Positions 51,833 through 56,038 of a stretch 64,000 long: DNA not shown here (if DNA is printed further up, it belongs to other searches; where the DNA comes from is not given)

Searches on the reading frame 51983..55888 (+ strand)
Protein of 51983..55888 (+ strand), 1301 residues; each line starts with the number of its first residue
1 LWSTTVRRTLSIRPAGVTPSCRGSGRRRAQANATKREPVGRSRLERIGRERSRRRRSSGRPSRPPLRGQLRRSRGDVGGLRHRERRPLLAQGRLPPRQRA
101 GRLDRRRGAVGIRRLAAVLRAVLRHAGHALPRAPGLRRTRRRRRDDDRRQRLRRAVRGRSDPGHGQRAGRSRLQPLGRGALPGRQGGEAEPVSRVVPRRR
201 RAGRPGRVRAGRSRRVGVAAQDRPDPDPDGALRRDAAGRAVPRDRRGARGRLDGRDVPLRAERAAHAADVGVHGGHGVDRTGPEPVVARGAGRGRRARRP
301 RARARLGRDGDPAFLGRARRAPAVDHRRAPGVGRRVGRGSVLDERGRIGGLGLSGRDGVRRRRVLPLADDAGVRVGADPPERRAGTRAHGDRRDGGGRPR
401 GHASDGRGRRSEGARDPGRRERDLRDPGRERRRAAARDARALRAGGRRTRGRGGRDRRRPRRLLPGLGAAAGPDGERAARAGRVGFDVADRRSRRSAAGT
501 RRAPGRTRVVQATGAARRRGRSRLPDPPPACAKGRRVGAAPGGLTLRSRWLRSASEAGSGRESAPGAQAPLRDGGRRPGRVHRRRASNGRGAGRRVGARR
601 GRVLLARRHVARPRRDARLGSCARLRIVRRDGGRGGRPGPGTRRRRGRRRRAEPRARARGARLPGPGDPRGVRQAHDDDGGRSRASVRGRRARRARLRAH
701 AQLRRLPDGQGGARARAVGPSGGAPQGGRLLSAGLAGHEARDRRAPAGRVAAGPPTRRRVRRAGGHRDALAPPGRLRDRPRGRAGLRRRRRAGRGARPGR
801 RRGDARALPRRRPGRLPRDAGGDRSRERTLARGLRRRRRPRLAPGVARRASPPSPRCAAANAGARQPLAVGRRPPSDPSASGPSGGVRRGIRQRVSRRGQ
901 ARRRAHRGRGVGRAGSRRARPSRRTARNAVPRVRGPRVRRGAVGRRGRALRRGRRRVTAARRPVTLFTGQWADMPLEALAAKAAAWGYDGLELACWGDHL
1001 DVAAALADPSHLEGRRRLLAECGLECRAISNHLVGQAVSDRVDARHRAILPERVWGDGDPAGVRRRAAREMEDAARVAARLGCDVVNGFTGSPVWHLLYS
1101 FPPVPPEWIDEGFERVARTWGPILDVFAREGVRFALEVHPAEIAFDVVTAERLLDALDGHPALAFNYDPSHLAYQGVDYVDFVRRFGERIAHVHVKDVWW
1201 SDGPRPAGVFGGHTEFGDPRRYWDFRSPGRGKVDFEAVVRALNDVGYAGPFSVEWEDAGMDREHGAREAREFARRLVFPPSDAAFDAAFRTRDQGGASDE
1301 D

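Call 77: search_protein_families(library=pfam, proteins=[window:51983-55888:+], max_evalue=0.00001)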
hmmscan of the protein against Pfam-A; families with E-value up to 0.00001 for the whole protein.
window:51983-55888:+ (1301 aa): 1 family
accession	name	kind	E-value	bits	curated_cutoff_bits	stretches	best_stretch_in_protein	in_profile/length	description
PF01261.30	AP_endonuc_2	-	4.9e-44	151.3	31.1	1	981-1275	2-248/249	Xylose isomerase-like TIM barrel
